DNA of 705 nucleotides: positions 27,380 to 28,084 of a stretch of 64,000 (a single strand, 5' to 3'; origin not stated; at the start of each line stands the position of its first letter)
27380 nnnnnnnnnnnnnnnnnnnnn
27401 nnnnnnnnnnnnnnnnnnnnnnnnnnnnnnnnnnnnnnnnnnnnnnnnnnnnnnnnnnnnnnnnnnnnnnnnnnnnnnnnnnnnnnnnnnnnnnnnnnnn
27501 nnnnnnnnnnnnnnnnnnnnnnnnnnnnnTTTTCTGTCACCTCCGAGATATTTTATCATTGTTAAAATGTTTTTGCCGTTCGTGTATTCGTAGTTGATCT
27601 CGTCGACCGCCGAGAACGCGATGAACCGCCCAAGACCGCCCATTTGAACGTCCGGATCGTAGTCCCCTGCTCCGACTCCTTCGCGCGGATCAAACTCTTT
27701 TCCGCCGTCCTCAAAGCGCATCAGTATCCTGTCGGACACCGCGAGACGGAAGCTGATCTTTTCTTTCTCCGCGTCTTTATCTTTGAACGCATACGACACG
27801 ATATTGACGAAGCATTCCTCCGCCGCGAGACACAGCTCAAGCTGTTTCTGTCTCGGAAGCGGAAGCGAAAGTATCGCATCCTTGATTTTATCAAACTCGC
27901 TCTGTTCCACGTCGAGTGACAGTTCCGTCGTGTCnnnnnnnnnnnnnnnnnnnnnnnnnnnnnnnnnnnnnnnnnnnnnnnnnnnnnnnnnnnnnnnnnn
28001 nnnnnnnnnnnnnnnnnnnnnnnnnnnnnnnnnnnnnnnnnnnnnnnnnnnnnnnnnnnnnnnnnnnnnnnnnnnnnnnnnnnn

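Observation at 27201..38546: An NRPS translationally coupled to a sigma-less partner-switching module (sensor-HAMP-PP2C-RsbW-like kinase fusion plus STAS)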

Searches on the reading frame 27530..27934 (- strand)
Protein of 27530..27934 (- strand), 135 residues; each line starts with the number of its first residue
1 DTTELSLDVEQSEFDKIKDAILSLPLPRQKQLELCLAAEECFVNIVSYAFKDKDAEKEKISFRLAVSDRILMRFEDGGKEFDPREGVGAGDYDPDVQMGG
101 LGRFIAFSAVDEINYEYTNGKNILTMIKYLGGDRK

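Call 32: find_related_loci(query=A2, collection=metagenome_contigs, flank=10000)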
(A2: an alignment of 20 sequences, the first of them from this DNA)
Query A2 (135 aa) in metagenome_contigs; peptide patterns used: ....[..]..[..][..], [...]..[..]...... (x = any residue, [..] = any of these).
139 stretches matched a pattern; 92 encode a relative of the query (tblastn E <= 1e-3); the best 80 are kept; 80 distinct loci.
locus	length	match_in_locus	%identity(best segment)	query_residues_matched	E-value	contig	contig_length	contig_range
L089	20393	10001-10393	56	1-130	4e-44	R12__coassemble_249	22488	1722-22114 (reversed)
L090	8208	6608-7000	56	1-130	2e-41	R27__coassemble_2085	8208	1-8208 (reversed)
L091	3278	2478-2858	46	3-130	3e-29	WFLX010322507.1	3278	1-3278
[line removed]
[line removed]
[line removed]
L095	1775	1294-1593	44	26-127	1e-24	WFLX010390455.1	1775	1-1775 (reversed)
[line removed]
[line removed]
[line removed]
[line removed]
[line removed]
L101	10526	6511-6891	39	4-129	1e-20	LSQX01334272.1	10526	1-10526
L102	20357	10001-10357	40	26-130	3e-20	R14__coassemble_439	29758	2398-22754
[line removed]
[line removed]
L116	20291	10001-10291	40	32-128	2e-14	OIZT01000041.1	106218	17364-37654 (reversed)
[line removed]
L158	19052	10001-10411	38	1-126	9e-21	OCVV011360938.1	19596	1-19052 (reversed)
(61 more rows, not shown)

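Call 43: search_protein_families(library=pfam, proteins=[L102:4979-6787:+, L102:6784-8364:+, L102:8357-10381:+, L104:6566-8380:+, L158:6631-8391:+, L158:8348-10456:+, L116:9893-10300:+, L116:10574-10972:+, L116:11987-13747:+, L103:7559-8035:+], max_evalue=0.001)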
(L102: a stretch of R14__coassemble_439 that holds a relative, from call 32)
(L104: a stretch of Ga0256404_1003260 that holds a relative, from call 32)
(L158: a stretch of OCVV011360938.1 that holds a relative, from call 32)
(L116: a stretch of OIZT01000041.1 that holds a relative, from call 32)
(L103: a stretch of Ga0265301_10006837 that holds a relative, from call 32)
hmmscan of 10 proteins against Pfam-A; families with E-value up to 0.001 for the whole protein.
L102:4979-6787:+ (602 aa): 2 families
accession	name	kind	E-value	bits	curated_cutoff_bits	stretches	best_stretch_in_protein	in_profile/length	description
PF01554.23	MatE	-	6.1e-22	78.5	24.9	2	18-181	1-160/161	MatE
PF13581.12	HATPase_c_2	-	2.3e-12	47.5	27.4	1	474-589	6-116/127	Histidine kinase-like ATPase domain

L102:6784-8364:+ (526 aa): 2 families
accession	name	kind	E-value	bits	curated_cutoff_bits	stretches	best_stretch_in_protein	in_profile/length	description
PF07228.17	SpoIIE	-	1.4e-43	149.5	25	1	327-516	2-190/192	Stage II sporulation protein E (SpoIIE)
PF00672.30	HAMP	-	8.5e-08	32.8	25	1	213-262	5-52/53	HAMP domain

L102:8357-10381:+ (674 aa): 3 families
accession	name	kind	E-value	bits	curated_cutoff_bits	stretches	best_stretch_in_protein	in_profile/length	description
PF07228.17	SpoIIE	-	5.8e-47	160.6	25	1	333-521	1-191/192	Stage II sporulation protein E (SpoIIE)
PF13581.12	HATPase_c_2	-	3.1e-12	47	27.4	1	549-665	24-127/127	Histidine kinase-like ATPase domain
PF00672.30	HAMP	-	0.00053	20.7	25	0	217-268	2-51/53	HAMP domain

L104:6566-8380:+ (604 aa): 2 families
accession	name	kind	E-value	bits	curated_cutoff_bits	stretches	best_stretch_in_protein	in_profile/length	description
PF01554.23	MatE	-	3.3e-20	72.8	24.9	2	36-197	1-161/161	MatE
PF13581.12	HATPase_c_2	-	2.8e-10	40.7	27.4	1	484-591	5-117/127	Histidine kinase-like ATPase domain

L158:6631-8391:+ (586 aa): 2 families
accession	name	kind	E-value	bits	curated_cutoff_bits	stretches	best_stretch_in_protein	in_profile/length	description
PF01554.23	MatE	-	2.1e-26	92.9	24.9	2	31-189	5-161/161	MatE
PF13581.12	HATPase_c_2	-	8.6e-12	45.6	27.4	1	470-580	4-123/127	Histidine kinase-like ATPase domain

L158:8348-10456:+ (702 aa): 2 families
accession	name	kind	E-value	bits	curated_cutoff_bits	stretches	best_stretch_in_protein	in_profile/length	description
PF07228.17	SpoIIE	-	7e-48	163.6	25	1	371-560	1-191/192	Stage II sporulation protein E (SpoIIE)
PF13581.12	HATPase_c_2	-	2.9e-13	50.4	27.4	1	588-689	22-126/127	Histidine kinase-like ATPase domain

L116:9893-10300:+ (135 aa): 2 families
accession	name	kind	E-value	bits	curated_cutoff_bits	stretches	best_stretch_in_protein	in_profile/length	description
PF13581.12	HATPase_c_2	-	1.5e-19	70.7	27.4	1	13-133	5-127/127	Histidine kinase-like ATPase domain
PF02518.31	HATPase_c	-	0.00021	22.1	26.4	1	39-130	6-104/111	Histidine kinase-, DNA gyrase B-, and HSP90-like ATPase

L116:10574-10972:+ (132 aa): 1 family
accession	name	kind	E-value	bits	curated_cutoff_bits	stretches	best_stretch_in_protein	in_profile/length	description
PF00383.29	dCMP_cyt_deam_1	-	4.4e-08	33.4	25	1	24-96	23-93/102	Cytidine and deoxycytidylate deaminase zinc-binding region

L116:11987-13747:+ (586 aa): 2 families
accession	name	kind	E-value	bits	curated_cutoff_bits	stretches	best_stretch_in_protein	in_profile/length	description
PF01554.23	MatE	-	1.1e-32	113.4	24.9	2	23-184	1-161/161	MatE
PF13581.12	HATPase_c_2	-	1.8e-09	38.1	27.4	1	473-575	4-116/127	Histidine kinase-like ATPase domain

L103:7559-8035:+ (158 aa): 1 family
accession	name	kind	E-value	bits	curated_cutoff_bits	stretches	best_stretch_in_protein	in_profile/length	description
PF13581.12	HATPase_c_2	-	7.4e-16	58.8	27.4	1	27-148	2-127/127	Histidine kinase-like ATPase domain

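Call 44: search_protein_families(library=pfam, proteins=[L098:6957-9944:+, L098:9956-10354:+, L098:10394-12034:+, L098:12102-13916:-, L093:7744-8463:+, L093:4367-5500:+, L101:8019-9116:+, L124:10312-13320:+, L124:13334-14683:+, L124:15001-15513:+], max_evalue=0.001)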
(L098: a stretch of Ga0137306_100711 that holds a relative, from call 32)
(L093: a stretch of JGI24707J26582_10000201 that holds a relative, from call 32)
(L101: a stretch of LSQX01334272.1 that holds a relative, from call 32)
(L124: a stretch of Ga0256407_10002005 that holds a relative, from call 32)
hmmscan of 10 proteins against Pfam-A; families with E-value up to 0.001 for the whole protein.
L098:6957-9944:+ (995 aa): 5 families
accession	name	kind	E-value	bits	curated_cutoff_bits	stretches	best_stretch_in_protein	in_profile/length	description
PF00072.30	Response_reg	-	1.9e-42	144.3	30.2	2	873-989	1-110/111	Response regulator receiver domain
PF02518.31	HATPase_c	-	7.9e-27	94.3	26.4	1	595-710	1-108/111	Histidine kinase-, DNA gyrase B-, and HSP90-like ATPase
PF00512.31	HisKA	-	5.2e-15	55.7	26.9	1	482-548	1-66/66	His Kinase A (phospho-acceptor) domain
PF02743.24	dCache_1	-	8.5e-06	25.9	45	1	131-226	90-190/240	Cache domain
PF22673.2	MCP-like_PDC_1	-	0.00025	21.9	27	0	128-174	46-92/113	Methyl-accepting chemotaxis protein-like, first PDC sensor domain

L098:9956-10354:+ (132 aa): 1 family
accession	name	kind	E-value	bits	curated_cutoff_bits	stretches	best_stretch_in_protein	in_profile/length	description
PF13581.12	HATPase_c_2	-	8.1e-18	65.1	27.4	1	8-125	3-126/127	Histidine kinase-like ATPase domain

L098:10394-12034:+ (546 aa): 2 families
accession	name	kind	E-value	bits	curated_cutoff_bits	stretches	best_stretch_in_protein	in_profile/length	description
PF09820.16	AAA-ATPase_like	-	3.7e-24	86.1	26.1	1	13-218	6-198/201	Predicted AAA-ATPase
PF08011.17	PDDEXK_9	-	1.2e-07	32.1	25.5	1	450-515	12-85/105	PD-(D/E)XK nuclease superfamily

L098:12102-13916:- (604 aa): 2 families
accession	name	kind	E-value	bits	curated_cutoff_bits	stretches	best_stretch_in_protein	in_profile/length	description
PF01554.23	MatE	-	6.8e-30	104.3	24.9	2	18-178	1-161/161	MatE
PF13581.12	HATPase_c_2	-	2.5e-12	47.3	27.4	1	481-596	2-124/127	Histidine kinase-like ATPase domain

L093:7744-8463:+ (239 aa): 2 families
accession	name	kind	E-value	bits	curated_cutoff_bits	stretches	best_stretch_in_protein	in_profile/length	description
PF01648.25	ACPS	-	5.9e-18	65.4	25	1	124-208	1-98/111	4'-phosphopantetheinyl transferase superfamily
PF22624.1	AASDHPPT_N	-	0.00093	19.8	27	0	50-121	15-98/100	4'-phosphopantetheinyl transferase, N-terminal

L093:4367-5500:+ (377 aa): 1 family
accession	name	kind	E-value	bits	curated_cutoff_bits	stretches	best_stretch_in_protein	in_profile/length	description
PF01757.29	Acyl_transf_3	-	4.8e-16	59.2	31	1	49-343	37-323/326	Acyltransferase domain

L101:8019-9116:+ (365 aa): 0 families

L124:10312-13320:+ (1002 aa): 3 families
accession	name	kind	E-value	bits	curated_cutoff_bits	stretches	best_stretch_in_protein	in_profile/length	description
PF00501.34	AMP-binding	-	4.5e-47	161.1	29.9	1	10-335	3-383/384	AMP-binding enzyme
PF00668.25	Condensation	-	1.9e-34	119.6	30.6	1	572-973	7-440/456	Condensation domain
PF00550.31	PP-binding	-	6.6e-07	29.9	20.8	1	486-542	2-63/67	Phosphopantetheine attachment site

L124:13334-14683:+ (449 aa): 2 families
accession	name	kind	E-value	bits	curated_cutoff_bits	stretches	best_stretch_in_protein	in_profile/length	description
PF01554.23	MatE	-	2.4e-35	122.1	24.9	2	26-187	1-161/161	MatE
PF01943.22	Polysacc_synt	-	5.6e-06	26.4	28.2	0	314-446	72-192/274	Polysaccharide biosynthesis protein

L124:15001-15513:+ (170 aa): 0 families
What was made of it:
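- The MATE-kinase fusions give a more concrete docking site (calls 43, 44).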

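Call 48: find_homologous_proteins(query=L104:6566-8380:+, max_evalue=1e-10)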
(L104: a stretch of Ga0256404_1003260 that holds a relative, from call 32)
Query L104:6566-8380:+ (604 aa): 388 proteins with E <= 1e-10 among 8000 candidates; the best 120 are listed.
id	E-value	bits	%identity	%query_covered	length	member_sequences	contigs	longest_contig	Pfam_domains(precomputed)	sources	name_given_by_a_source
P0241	0.0e+0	1249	100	97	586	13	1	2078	PF13581.13,PF01554.24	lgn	-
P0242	0.0e+0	1189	92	97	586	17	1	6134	PF13581.13,PF01554.24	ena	-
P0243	0.0e+0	1178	92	97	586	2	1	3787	PF13581.13,PF01554.24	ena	-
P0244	3.0e-275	932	73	97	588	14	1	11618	PF13581.13,PF01554.24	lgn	-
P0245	2.7e-270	916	71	96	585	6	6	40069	PF13581.13,PF01554.24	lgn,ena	-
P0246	3.3e-270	916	71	97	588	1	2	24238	PF13581.13,PF01554.24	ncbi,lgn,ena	-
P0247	3.3e-270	916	71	96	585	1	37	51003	PF13581.13,PF01554.24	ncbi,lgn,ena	-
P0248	3.5e-270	916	71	96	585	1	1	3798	PF13581.13,PF01554.24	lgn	-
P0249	6.5e-270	915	71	96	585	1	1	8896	PF13581.13,PF01554.24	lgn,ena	-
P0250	6.5e-270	915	71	96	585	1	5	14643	PF13581.13,PF01554.24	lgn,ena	-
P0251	1.1e-269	914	71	96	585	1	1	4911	PF13581.13,PF01554.24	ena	-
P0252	1.1e-269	914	71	96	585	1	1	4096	PF13581.13,PF01554.24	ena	-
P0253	1.2e-269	914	71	97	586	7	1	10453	PF13581.13,PF01554.24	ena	-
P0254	1.2e-269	914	71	96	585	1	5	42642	PF13581.13,PF01554.24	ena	-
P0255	1.2e-269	914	71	96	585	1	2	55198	PF13581.13,PF01554.24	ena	-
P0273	1.6e-262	890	69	97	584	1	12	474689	PF13581.13,PF01554.24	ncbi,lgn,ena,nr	ncbi:MAG: ATP-binding protein [Ruminococcus sp.]|nr:ATP-binding protein [Ruminococcus sp.]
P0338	1.2e-210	719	59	96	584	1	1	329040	PF13581.13,PF01554.24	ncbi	-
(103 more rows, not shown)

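Call 49: find_encoding_contigs(protein=P0273, flank=10000, max_places=3)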
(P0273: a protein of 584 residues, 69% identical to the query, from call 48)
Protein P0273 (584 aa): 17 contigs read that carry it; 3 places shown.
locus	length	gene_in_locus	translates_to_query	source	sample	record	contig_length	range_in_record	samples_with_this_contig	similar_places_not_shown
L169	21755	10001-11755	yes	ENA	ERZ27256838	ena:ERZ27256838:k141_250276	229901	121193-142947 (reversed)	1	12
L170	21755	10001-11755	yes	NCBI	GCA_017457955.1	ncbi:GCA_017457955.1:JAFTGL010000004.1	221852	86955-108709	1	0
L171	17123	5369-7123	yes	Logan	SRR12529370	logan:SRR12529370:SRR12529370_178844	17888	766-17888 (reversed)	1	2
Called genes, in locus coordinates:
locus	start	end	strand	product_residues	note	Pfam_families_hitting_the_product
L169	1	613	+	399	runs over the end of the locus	PF06580:His_kinase, PF02518:HATPase_c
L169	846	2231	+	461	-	-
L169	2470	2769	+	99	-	PF01740:STAS, PF13466:STAS_2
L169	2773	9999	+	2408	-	PF00668:Condensation, PF00501:AMP-binding, PF00550:PP-binding, PF00668:Condensation, PF00501:AMP-binding, PF00550:PP-binding, PF01073:3Beta_HSD, PF01370:Epimerase, +4 more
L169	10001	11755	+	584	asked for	PF01554:MatE, PF13581:HATPase_c_2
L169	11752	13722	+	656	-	PF00672:HAMP (weak), PF07228:SpoIIE, PF13581:HATPase_c_2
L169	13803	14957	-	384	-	PF12704:MacB_PCD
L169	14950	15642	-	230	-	-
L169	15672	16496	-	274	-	PF00528:BPD_transp_1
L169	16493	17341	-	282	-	PF00528:BPD_transp_1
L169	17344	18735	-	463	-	PF01547:SBP_bac_1 (faint)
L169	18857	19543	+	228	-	PF00072:Response_reg, PF00486:Trans_reg_C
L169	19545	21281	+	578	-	PF00512:HisKA, PF02518:HATPase_c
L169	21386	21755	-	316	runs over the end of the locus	PF13421:Band_7_1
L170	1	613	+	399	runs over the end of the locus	PF06580:His_kinase, PF02518:HATPase_c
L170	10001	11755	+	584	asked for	PF01554:MatE, PF13581:HATPase_c_2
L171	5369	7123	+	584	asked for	PF01554:MatE, PF13581:HATPase_c_2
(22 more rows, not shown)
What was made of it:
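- In the sister clade a second K domain sits on the exporter (calls 43, 44, 49).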

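Call 50: find_encoding_contigs(protein=P0338, flank=10000, max_places=2)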
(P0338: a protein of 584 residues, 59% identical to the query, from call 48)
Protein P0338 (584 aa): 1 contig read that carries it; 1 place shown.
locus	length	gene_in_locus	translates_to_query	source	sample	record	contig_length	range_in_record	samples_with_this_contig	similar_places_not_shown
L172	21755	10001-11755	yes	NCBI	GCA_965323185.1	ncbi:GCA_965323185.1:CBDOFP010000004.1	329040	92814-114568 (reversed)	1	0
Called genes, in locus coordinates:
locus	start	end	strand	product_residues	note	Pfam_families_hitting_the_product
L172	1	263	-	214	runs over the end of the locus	PF01648:ACPS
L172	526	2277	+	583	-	PF07714:PK_Tyr_Ser-Thr (weak), PF00069:Pkinase, PF03793:PASTA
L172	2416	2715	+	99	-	PF01740:STAS, PF13466:STAS_2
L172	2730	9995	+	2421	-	PF00668:Condensation, PF00501:AMP-binding, PF13193:AMP-binding_C, PF00668:Condensation, PF00501:AMP-binding, PF13193:AMP-binding_C, PF00550:PP-binding, PF01073:3Beta_HSD, +5 more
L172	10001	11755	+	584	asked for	PF01554:MatE, PF13581:HATPase_c_2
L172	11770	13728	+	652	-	PF07228:SpoIIE, PF13581:HATPase_c_2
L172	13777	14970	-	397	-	PF01098:FTSW_RODA_SPOVE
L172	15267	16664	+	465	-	PF01554:MatE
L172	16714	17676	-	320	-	PF04280:Tim44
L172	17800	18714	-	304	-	PF04280:Tim44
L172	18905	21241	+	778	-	PF00158:Sigma54_activat (faint), PF05496:RuvB_N (faint), PF00004:AAA, PF17871:AAA_lid_9, PF00004:AAA, PF07724:AAA_2, PF07728:AAA_5, PF10431:ClpB_D2-small, +7 more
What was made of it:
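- The same arrangement is found in an abundant Ruminococcus operon, STAS-NRPS-MatE/K-PP2C/K (calls 48-50).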

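Call 72: search_protein_families(library=ncbifam, proteins=[L169:10001-11755:+], max_evalue=0.001)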
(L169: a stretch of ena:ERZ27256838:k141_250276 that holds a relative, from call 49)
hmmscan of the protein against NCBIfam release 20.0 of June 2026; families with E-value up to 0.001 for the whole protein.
L169:10001-11755:+ (584 aa): 6 families
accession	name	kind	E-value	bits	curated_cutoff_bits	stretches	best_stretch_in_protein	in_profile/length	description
NF007130.1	PRK09575.1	equivalog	9.9e-34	117.3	445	1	8-427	4-422/435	MATE family efflux transporter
TIGR00797.1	matE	subfamily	2.7e-33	115.5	147.4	1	20-404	3-384/396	MATE family efflux transporter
NF000217.1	MATE_multi_FepA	equivalog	4.7e-24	85.2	900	1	8-428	13-431/443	multidrug efflux MATE transporter FepA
NF000131.1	MATE_multi_MepA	equivalog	1.3e-10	41.1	850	1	31-427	37-430/451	multidrug efflux MATE transporter MepA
NF052396.1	MATE_WgkD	equivalog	2.8e-06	26.6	510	1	12-365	5-356/428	tryglysin-associated MATE efflux transporter WgkD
NF041801.1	MATE_SolL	equivalog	7.1e-06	25.1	780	1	20-424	29-438/458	solanimycin export family MATE transporter SolL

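Call 89: predict_structure(alignment_id=A3)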
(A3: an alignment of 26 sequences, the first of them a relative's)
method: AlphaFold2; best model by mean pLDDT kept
length: 584 residues; sequences in the alignment: 26
mean_pLDDT: 77.8   pTM: 0.73
mean pLDDT of the five models: 77.8, 76.6, 75.3, 74.4, 72.3
residues with pLDDT >= 90: 132; 70-90: 296; 50-70: 117; < 50: 39
segments of 3 or more residues with pLDDT < 50: 1-3, 298-309, 378-382, 444-453, 569-575
pLDDT, mean of each block of 10 residues (from residue 1): 54 65 71 83 89 91 88 74 83 93 94 92 91 94 92 80 87 91 89 92 89 78 82 84 83 88 89 85 72 54 43 74 90 91 89 91 84 55 55 73 85 86 82 73 48 63 80 89 87 85 70 66 75 60 55 62 57 51 66
secondary structure, 60 per line:
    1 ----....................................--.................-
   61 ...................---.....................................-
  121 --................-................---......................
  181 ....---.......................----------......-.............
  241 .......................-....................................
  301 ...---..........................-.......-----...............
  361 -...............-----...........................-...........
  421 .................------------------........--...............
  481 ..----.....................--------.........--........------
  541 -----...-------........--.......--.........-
elements in order: H5-40 H43-59 H61-79 H83-119 H123-138 H140-155 H159-184 H188-210 H221-226 H228-263 H265-303 H307-332 H334-340 H346-360 H362-376 H382-408 H410-437 E456-463 H466-482 H487-507 E516-524 E527-534 H556-563 E566-572 E575-583

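Call 92: fold_search(model_id=the predicted structure, library=pdb)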
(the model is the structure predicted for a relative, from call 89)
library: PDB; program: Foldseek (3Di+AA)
matches with E <= 10: 422; with E <= 0.001: 60
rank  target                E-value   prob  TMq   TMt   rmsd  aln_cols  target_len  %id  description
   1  6fhz                  1.5e-12  1.00  0.63  0.82   4.6       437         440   19  Inward-facing conformation of a multidrug resistance MATE family transporter of the MOP superfamily. (released 2019-05-08)
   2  4mlb_C                4.8e-12  1.00  0.60  0.75   5.6       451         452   18  Reverse polarity of binding pocket suggests different function of a MOP superfamily transporter from Pyrococcus furios (released 2013-09-25)
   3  3wbn_A                7.9e-12  1.00  0.58  0.73   5.7       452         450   18  Crystal structure of MATE in complex with MaL6 (released 2013-06-12)
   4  4mlb_A                1.4e-11  1.00  0.58  0.72   5.9       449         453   19  Reverse polarity of binding pocket suggests different function of a MOP superfamily transporter from Pyrococcus furios (released 2013-09-25)
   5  6hfb_D                1.8e-11  1.00  0.59  0.74   5.3       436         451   19  Outward-facing conformation of a multidrug resistance MATE family transporter of the MOP superfamily. (released 2019-06-12)
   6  6hfb_C                1.8e-11  1.00  0.59  0.73   5.7       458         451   18  Outward-facing conformation of a multidrug resistance MATE family transporter of the MOP superfamily. (released 2019-06-12)
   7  3vvo                  1.9e-11  1.00  0.52  0.65   6.6       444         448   19  Crystal structure of MATE in the bent conformation (released 2013-04-03)
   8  4mlb_B                2.2e-11  1.00  0.58  0.72   5.8       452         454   18  Reverse polarity of binding pocket suggests different function of a MOP superfamily transporter from Pyrococcus furios (released 2013-09-25)
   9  5c6n                  2.5e-11  1.00  0.59  0.75   4.8       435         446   20  protein A (released 2015-09-23)
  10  3vvs_A                4.5e-11  1.00  0.58  0.73   5.7       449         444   19  Crystal structure of MATE in complex with MaD3S (released 2013-04-03)
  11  4lz6                  7.1e-11  1.00  0.59  0.75   4.8       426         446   21  Structure of MATE multidrug transporter DinF-BH (released 2013-10-23)
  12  6hfb_B                1.4e-10  1.00  0.59  0.74   5.3       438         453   19  Outward-facing conformation of a multidrug resistance MATE family transporter of the MOP superfamily. (released 2019-06-12)
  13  3vvn                  1.6e-10  1.00  0.56  0.71   6.0       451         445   20  Crystal structure of MATE in the straight conformation (released 2013-04-03)
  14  6gwh                  1.7e-10  1.00  0.59  0.75   5.5       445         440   18  Outward-facing conformation of a multidrug resistance MATE family transporter of the MOP superfamily. (released 2019-06-05)
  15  3w4t                  2.7e-10  1.00  0.57  0.71   6.0       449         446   19  Crystal structure of MATE P26A mutant (released 2013-04-03)
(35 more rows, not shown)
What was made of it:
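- Its model shows a 12-helix MATE fold plus a C-terminal alpha/beta domain (calls 89, 92).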

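Call 99: search_protein_families(library=pfam, alignment_id=A4, max_evalue=0.00001)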
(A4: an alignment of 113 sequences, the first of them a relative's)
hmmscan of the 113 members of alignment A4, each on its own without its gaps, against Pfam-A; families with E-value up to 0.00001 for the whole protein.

A. member 1, L089:94-882:- (262 aa): 1 family
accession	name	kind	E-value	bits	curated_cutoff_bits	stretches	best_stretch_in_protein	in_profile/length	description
PF13539.11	Peptidase_M15_4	-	5.5e-12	46.5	25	1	117-176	2-70/70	D-alanyl-D-alanine carboxypeptidase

B. families by the number of members that match (of 113 scanned): 85 families (the first 25 are shown)
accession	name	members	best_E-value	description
PF13581.12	HATPase_c_2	19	1.5e-19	Histidine kinase-like ATPase domain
PF07228.17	SpoIIE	11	3.2e-51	Stage II sporulation protein E (SpoIIE)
PF01740.26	STAS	11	9.5e-19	STAS domain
PF13466.11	STAS_2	11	4.1e-12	STAS domain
PF01554.23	MatE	8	2.4e-35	MatE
PF00501.34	AMP-binding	4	7.8e-68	AMP-binding enzyme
PF14863.12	Alkyl_sulf_dimr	4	5.1e-59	Alkyl sulfatase dimerisation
PF14864.11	Alkyl_sulf_C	4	5.5e-23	Alkyl sulfatase C-terminal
PF13306.12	LRR_5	3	5.1e-50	BspA type Leucine rich repeat region (6 copies)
PF00668.25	Condensation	3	1.9e-34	Condensation domain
PF00753.33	Lactamase_B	3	1.3e-15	Metallo-beta-lactamase superfamily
PF00672.30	HAMP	3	8.5e-08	HAMP domain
PF00072.30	Response_reg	2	1.9e-42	Response regulator receiver domain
PF02518.31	HATPase_c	2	7.9e-27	Histidine kinase-, DNA gyrase B-, and HSP90-like ATPase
PF01648.25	ACPS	2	5.9e-18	4'-phosphopantetheinyl transferase superfamily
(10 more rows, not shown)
